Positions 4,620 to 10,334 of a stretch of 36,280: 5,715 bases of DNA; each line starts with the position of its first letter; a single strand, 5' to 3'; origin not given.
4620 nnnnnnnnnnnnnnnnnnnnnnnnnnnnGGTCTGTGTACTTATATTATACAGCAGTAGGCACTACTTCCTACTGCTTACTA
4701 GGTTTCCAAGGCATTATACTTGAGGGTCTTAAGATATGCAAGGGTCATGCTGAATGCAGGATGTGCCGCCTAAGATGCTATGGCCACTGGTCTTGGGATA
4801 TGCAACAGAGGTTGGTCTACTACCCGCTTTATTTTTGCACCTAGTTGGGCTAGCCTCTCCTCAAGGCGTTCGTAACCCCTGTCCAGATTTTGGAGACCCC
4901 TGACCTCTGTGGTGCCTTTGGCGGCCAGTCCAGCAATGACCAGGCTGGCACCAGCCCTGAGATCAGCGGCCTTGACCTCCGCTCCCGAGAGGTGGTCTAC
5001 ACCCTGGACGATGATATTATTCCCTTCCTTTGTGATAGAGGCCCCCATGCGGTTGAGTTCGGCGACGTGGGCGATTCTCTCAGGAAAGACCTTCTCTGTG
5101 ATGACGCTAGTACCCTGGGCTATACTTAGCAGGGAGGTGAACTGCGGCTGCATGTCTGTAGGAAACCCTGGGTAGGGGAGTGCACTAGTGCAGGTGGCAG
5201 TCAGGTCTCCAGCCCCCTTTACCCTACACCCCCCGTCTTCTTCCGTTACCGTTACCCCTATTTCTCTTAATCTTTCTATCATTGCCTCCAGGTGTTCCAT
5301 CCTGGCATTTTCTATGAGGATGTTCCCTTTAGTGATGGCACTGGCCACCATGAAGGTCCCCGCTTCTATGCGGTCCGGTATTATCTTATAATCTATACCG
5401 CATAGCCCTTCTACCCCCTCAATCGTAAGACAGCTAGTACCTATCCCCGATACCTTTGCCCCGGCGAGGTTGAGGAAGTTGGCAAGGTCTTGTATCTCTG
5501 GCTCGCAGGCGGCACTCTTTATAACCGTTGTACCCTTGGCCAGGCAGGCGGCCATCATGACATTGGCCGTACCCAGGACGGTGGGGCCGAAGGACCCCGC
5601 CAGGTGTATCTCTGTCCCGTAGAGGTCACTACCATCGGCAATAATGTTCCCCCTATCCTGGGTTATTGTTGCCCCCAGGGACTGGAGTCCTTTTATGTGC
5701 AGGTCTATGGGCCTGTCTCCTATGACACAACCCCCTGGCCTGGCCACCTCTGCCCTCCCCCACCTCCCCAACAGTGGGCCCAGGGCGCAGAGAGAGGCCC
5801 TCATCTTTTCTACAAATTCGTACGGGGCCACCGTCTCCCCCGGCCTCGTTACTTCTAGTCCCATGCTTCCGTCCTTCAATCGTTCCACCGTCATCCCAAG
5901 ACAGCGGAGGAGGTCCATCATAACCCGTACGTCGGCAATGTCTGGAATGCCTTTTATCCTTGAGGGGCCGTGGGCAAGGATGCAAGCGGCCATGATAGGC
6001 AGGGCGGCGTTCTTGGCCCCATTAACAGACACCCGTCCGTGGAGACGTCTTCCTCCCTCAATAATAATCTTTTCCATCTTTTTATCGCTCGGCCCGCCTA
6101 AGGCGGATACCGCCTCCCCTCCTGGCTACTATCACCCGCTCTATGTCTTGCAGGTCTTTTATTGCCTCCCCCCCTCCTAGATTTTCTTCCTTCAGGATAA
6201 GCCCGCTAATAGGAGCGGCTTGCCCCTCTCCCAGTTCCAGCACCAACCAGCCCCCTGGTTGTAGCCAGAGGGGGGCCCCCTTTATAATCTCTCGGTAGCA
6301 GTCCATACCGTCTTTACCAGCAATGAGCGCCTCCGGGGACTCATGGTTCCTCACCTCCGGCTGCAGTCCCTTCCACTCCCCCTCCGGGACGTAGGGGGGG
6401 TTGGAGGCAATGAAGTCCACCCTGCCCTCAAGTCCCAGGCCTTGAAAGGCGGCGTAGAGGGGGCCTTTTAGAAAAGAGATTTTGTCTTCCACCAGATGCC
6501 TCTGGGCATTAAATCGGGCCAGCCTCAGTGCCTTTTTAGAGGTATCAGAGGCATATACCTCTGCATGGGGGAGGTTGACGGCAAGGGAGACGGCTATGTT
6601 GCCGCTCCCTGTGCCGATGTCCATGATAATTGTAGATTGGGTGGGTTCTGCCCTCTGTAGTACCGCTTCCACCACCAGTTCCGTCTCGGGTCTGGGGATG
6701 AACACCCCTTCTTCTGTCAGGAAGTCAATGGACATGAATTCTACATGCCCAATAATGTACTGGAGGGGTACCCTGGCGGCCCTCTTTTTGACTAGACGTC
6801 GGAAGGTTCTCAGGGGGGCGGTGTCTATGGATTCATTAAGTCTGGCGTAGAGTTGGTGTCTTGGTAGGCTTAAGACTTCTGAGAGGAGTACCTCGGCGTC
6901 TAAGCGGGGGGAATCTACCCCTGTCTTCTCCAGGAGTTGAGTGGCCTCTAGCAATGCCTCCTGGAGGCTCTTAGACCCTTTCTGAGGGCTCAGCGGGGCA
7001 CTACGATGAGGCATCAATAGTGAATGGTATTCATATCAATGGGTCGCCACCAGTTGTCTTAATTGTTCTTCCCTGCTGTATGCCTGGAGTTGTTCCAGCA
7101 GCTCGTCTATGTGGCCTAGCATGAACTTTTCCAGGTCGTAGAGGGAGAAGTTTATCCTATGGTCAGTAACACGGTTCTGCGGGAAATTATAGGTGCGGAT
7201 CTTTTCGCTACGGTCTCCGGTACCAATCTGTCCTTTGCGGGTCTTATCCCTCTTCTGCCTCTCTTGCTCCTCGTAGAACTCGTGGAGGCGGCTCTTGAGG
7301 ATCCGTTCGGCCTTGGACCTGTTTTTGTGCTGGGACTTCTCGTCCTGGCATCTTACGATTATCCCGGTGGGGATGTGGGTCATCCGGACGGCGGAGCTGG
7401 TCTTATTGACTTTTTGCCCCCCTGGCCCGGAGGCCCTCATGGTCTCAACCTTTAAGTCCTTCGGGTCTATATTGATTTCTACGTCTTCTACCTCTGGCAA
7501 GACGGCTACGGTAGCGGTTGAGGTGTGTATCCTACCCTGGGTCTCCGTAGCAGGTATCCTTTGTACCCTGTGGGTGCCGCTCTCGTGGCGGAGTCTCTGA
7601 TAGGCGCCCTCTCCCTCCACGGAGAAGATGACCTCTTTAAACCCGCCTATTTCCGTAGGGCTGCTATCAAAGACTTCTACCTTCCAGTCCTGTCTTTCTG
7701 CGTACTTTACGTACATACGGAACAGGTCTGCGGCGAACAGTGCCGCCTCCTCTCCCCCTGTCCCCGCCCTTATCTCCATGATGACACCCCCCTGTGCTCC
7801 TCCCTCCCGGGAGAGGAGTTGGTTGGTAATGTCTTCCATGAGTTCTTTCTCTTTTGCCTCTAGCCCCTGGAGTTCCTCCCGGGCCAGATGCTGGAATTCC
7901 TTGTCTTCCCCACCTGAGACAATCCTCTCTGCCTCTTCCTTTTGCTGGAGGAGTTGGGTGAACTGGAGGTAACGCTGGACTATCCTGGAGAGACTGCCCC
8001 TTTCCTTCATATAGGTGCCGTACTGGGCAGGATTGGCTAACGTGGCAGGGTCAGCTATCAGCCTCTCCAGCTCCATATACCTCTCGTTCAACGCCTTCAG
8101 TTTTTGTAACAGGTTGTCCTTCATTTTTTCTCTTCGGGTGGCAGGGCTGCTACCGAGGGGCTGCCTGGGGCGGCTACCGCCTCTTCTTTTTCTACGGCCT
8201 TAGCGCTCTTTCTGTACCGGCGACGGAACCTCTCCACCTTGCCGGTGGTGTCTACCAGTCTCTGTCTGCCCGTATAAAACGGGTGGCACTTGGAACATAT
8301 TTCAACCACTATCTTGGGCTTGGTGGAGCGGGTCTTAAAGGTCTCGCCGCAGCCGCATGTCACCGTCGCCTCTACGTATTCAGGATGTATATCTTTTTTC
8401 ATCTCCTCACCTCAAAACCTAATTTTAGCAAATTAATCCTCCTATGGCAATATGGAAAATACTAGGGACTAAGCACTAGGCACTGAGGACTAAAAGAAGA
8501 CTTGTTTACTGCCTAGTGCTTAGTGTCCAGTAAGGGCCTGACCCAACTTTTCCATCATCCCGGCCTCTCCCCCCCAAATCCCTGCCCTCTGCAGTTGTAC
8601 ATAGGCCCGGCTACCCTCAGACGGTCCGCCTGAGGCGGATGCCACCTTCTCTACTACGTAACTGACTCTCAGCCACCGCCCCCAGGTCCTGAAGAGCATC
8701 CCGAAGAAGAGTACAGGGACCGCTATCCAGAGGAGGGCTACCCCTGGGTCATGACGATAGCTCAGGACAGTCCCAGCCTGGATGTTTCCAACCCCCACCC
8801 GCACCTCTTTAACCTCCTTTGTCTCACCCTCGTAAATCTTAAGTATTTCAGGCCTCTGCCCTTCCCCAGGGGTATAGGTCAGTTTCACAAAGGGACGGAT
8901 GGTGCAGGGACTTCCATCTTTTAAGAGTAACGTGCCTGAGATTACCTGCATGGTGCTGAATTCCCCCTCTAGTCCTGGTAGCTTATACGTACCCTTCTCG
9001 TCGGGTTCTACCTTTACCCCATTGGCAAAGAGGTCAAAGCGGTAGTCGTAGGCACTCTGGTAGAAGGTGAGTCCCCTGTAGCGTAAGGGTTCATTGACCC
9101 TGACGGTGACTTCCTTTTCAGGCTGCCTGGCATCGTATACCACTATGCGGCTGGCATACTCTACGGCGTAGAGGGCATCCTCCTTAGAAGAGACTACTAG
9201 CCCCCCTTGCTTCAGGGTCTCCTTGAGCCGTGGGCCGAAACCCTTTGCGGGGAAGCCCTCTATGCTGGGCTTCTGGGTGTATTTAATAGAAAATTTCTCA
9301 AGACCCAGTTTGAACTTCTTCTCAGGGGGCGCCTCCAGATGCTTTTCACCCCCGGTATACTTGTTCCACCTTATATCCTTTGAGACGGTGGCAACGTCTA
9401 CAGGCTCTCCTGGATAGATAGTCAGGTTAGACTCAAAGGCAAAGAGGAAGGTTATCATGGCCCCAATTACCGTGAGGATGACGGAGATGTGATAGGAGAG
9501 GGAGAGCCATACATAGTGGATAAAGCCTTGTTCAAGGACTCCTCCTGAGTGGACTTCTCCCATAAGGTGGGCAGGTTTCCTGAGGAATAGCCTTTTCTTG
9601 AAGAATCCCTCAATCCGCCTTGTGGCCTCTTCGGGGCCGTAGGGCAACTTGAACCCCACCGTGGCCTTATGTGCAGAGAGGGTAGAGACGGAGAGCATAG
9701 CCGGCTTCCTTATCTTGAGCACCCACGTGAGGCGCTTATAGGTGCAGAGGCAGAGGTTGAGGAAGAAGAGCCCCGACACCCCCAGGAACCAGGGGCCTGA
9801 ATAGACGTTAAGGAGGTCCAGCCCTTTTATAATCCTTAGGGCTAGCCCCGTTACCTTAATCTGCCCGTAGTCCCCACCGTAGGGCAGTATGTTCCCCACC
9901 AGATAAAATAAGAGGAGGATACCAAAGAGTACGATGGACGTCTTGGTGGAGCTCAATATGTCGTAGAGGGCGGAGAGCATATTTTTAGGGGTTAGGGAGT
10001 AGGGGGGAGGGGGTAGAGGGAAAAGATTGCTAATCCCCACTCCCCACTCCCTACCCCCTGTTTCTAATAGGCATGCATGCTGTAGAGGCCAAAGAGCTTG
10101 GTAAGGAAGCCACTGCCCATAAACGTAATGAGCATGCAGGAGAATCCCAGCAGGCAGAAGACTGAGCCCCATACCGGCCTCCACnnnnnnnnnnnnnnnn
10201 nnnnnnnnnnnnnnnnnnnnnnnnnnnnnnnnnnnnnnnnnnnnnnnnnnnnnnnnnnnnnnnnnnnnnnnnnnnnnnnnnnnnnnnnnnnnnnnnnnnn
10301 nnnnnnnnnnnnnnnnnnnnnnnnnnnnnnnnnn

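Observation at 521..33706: Nearly every intergenic spacer is a long imperfect hairpin whose arms are locus-specific heptanucleotide tandem repeats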

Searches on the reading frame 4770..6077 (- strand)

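Call 8: search_protein_families(library=ncbifam, proteins=[window:4770-6077:-])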
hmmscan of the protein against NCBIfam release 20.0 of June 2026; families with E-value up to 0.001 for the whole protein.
window:4770-6077:- (435 aa): 6 families
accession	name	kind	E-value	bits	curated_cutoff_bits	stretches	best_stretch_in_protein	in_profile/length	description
NF006873.0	PRK09369.1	subfamily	8.2e-163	541.9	297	1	1-419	1-417/419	UDP-N-acetylglucosamine 1-carboxyvinyltransferase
TIGR01072.1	murA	equivalog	1.3e-159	531.5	392.7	1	1-418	1-416/416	UDP-N-acetylglucosamine 1-carboxyvinyltransferase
NF009470.0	PRK12830.1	equivalog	8.6e-139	462.8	552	1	1-419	1-415/417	UDP-N-acetylglucosamine 1-carboxyvinyltransferase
TIGR01356.1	aroA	equivalog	7.2e-24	84.4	287.25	1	14-414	1-414/415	3-phosphoshikimate 1-carboxyvinyltransferase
NF011381.1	PRK14806.1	equivalog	1.6e-15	56.4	902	1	5-417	305-731/733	bifunctional prephenate dehydrogenase/3-phosphoshikimate 1-carboxyvinyltransferase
NF008816.0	PRK11860.1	equivalog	4e-08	31.8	943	0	13-139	16-141/662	bifunctional 3-phosphoshikimate 1-carboxyvinyltransferase/cytidylate kinase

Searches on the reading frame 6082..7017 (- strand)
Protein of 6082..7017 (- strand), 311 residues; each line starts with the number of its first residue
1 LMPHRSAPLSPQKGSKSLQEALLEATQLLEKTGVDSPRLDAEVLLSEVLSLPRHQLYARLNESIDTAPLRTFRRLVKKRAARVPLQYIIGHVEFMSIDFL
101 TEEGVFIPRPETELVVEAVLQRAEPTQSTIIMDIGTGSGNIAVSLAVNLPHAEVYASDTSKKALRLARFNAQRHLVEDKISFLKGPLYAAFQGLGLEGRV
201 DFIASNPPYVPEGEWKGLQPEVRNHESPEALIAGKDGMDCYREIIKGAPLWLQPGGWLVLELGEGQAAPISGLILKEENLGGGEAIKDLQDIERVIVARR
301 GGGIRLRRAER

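Call 8: search_protein_families(library=ncbifam, proteins=[window:6082-7017:-])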
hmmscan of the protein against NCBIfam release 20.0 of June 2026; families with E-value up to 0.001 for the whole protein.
window:6082-7017:- (311 aa): 25 families
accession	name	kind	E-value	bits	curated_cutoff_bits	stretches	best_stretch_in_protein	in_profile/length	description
TIGR03534.1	RF_mod_PrmC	equivalog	1.6e-76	257.2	199.1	1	40-296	1-252/253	peptide chain release factor N(5)-glutamine methyltransferase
TIGR00536.1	hemK_fam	subfamily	3.5e-67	226.5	115.5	1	18-299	3-281/286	HemK family protein methyltransferase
NF002421.0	PRK01544.1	equivalog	1.7e-46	159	567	2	126-297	137-303/524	bifunctional peptide chain release factor N(5)-glutamine methyltransferase PrmC/tRNA (guanosine(46)-N7)-methyltransferase TrmB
TIGR03533.1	L3_gln_methyl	equivalog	1.1e-44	152.9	229.7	1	23-267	15-256/284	50S ribosomal protein L3 N(5)-glutamine methyltransferase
TIGR03704.1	PrmC_rel_meth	equivalog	1.4e-41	142.6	248.8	1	72-274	30-228/251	putative protein N(5)-glutamine methyltransferase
NF011529.0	PRK14968.1-3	equivalog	2.1e-16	60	162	1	93-258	4-152/198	putative methyltransferase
NF011530.0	PRK14968.1-4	equivalog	1.9e-10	40.4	243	1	97-259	11-154/202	putative methyltransferase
NF011527.0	PRK14968.1-1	equivalog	4.5e-10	39.6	242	1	102-258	11-147/192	putative methyltransferase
TIGR02469.1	CbiT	equivalog_domain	5.1e-10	39.7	78.3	1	118-184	10-75/124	precorrin-6Y C5,15-methyltransferase (decarboxylating) subunit CbiT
NF006138.0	PRK08287.1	equivalog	4.1e-07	30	210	1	115-183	19-86/189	decarboxylating cobalt-precorrin-6B (C(15))-methyltransferase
NF001556.0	PRK00377.1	equivalog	8.3e-07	29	238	1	120-187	33-101/198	cobalt-precorrin-6Y C(15)-methyltransferase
TIGR00537.1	hemK_rel_arch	hypoth_equivalog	1.1e-06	28.5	87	1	111-258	7-136/179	HemK2/MTQ2 family protein methyltransferase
NF005640.0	PRK07402.1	equivalog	1.1e-05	25.1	219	1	119-178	35-94/200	precorrin-6Y C5,15-methyltransferase subunit CbiT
NF040850.1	Trm14_Thcoccales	equivalog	2e-05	23.7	480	1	116-210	207-297/365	tRNA (guanine(6)-N2)-methyltransferase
NF047853.1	tRm6a37MtseTrmN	equivalog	2.1e-05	24.4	350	1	127-213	43-128/244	tRNA(1)(Val) (adenine(37)-N(6))-methyltransferase TrmN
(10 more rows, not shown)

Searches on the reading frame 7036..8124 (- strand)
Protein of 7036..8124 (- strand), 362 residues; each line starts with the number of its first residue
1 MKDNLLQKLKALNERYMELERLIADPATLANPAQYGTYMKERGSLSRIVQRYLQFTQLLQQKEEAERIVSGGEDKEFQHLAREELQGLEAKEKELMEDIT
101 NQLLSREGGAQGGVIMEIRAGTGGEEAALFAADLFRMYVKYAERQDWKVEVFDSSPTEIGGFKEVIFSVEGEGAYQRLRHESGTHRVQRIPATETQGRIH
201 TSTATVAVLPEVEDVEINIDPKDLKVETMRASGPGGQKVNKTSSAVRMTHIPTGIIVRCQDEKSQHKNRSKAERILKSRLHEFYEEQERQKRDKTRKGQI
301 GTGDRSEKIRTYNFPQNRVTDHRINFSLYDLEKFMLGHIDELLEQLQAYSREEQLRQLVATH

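Call 8: search_protein_families(library=ncbifam, proteins=[window:7036-8124:-])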
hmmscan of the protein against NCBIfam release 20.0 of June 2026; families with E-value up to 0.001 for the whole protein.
window:7036-8124:- (362 aa): 5 families
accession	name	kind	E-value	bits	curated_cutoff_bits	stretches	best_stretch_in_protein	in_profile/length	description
TIGR00019.1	prfA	equivalog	1.2e-145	484.9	423.25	1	1-358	2-358/361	peptide chain release factor 1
NF001859.2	PRK00591.1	equivalog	1.1e-144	481.9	400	1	9-355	1-347/347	peptide chain release factor 1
TIGR00020.2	prfB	exception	7.2e-85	285.1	370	1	8-345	16-350/353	peptide chain release factor 2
TIGR03072.1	release_prfH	equivalog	3.6e-32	111.5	166.65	1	115-298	2-182/200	peptide chain release factor H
NF006718.0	PRK09256.1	equivalog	3e-13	49.7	100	1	216-249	9-42/140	alternative ribosome rescue aminoacyl-tRNA hydrolase ArfB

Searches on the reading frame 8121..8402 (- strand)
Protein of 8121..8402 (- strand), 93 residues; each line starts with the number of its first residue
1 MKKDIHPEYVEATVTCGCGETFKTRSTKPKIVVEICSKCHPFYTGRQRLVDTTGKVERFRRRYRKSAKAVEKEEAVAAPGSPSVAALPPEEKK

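Call 10: search_protein_families(library=ncbifam, proteins=[window:8121-8402:-])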
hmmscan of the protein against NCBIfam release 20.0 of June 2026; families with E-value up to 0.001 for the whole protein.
window:8121-8402:- (93 aa): 4 families
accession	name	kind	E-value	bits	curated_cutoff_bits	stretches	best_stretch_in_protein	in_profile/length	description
NF000612.0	PRK00019.1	equivalog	2.9e-32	110.1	70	1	1-68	1-70/72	50S ribosomal protein L31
TIGR00105.1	L31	equivalog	3.7e-31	107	38.35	1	1-65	1-67/68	50S ribosomal protein L31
NF001809.0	PRK00528.1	equivalog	5.3e-22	77.7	70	1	1-67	1-72/75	50S ribosomal protein L31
NF002462.1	PRK01678.1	exception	3.8e-17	62.2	86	1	22-64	37-79/80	type B 50S ribosomal protein L31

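Call 51: find_encoding_contigs(protein=window:8121-8402:-, flank=10000, max_places=10)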
Protein window:8121-8402:- (93 aa): no gene with exactly this product is on record in the collection.

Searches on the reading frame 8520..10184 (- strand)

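Call 8: search_protein_families(library=ncbifam, proteins=[window:8520-10184:-])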
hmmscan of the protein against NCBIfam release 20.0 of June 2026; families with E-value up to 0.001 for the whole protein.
window:8520-10184:- (554 aa): 0 families

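Call 54: search_protein_families(library=pfam, proteins=[window:8520-9977:-])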
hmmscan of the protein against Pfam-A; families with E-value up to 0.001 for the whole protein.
window:8520-9977:- (485 aa): 1 family
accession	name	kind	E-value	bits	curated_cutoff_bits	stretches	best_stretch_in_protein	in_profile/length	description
PF05140.19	ResB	-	2.9e-33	115.9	24.6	1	12-337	2-292/486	ResB-like family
